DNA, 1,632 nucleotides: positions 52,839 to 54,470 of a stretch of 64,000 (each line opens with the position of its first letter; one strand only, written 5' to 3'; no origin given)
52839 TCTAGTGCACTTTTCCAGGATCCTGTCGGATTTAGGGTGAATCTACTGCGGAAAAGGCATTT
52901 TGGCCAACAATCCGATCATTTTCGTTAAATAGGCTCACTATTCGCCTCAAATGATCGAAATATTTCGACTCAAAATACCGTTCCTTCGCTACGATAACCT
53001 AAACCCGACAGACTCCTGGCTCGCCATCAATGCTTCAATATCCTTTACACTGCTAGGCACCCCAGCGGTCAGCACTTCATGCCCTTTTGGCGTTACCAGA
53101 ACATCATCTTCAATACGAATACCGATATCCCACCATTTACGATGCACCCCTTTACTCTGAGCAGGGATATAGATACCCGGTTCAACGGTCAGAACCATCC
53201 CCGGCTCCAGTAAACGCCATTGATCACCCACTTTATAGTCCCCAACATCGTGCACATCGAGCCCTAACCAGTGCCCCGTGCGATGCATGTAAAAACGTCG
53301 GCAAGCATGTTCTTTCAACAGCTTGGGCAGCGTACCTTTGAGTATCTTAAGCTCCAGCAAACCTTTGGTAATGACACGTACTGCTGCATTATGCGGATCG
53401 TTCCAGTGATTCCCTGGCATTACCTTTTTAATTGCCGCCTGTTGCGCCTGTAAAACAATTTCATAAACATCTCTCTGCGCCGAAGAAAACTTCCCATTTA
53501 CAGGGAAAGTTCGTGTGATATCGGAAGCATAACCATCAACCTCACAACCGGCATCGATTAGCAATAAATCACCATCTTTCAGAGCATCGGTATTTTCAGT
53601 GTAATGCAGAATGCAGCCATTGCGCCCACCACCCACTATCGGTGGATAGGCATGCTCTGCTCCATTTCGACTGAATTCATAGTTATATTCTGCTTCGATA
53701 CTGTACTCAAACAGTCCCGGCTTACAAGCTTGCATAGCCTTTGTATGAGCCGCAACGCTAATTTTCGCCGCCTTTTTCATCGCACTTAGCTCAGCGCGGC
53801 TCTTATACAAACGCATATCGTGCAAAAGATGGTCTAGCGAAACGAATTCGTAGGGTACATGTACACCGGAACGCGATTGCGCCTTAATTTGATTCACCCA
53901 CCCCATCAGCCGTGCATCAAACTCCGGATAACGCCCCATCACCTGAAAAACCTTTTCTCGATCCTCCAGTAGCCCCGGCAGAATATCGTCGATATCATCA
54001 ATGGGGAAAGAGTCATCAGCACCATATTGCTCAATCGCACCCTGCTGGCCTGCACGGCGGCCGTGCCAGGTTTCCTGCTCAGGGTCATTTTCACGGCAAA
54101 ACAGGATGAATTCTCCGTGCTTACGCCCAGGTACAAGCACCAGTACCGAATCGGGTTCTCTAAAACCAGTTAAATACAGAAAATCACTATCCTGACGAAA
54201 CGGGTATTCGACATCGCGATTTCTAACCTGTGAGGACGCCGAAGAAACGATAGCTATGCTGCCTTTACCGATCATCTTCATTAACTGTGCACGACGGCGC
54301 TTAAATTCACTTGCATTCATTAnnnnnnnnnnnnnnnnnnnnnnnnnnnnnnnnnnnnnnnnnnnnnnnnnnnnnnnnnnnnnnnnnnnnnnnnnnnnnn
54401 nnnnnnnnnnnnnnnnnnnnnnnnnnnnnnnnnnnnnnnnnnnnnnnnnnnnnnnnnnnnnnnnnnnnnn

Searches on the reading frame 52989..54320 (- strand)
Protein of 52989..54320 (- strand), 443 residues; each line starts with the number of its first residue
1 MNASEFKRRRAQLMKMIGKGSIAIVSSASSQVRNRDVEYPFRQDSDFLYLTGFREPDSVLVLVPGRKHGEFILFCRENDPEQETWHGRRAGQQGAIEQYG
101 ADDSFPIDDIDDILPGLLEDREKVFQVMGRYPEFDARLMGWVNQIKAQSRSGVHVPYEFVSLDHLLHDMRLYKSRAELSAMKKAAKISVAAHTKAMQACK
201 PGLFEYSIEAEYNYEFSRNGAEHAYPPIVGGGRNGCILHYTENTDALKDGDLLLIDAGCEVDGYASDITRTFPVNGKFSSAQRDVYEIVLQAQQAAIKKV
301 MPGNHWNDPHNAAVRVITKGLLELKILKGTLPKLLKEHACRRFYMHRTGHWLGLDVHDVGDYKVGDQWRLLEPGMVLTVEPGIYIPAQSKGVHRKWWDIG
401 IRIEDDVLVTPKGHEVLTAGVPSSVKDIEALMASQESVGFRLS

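Call 30: find_encoding_contigs(protein=window:52989-54320:-, flank=10000, max_places=1)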
Protein window:52989-54320:- (443 aa): 8 contigs read that carry it; 1 place shown.
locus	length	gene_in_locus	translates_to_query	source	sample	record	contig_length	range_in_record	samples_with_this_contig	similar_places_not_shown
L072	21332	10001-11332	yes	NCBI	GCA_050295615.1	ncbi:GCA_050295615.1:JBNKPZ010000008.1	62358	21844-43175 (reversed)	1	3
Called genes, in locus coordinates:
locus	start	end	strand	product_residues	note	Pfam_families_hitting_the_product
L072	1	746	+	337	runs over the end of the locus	PF02885:Glycos_trans_3N, PF00591:Glycos_transf_3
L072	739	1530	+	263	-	PF00218:IGPS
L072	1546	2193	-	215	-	PF00027:cNMP_binding, PF13545:HTH_Crp_2, PF00325:Crp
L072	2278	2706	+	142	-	PF02566:OsmC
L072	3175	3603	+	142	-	PF00572:Ribosomal_L13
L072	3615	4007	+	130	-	PF00380:Ribosomal_S9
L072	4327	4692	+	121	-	-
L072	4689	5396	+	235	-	PF00581:Rhodanese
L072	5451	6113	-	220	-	PF06026:Rib_5-P_isom_A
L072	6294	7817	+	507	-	PF00291:PALP, PF00585:Thr_dehydrat_C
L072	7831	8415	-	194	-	PF01812:5-FTHF_cyc-lig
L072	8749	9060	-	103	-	PF05164:ZapA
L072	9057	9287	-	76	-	PF06005:ZapB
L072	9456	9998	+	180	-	PF03695:UPF0149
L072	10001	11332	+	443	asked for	PF05195:AMP_N, PF00557:Peptidase_M24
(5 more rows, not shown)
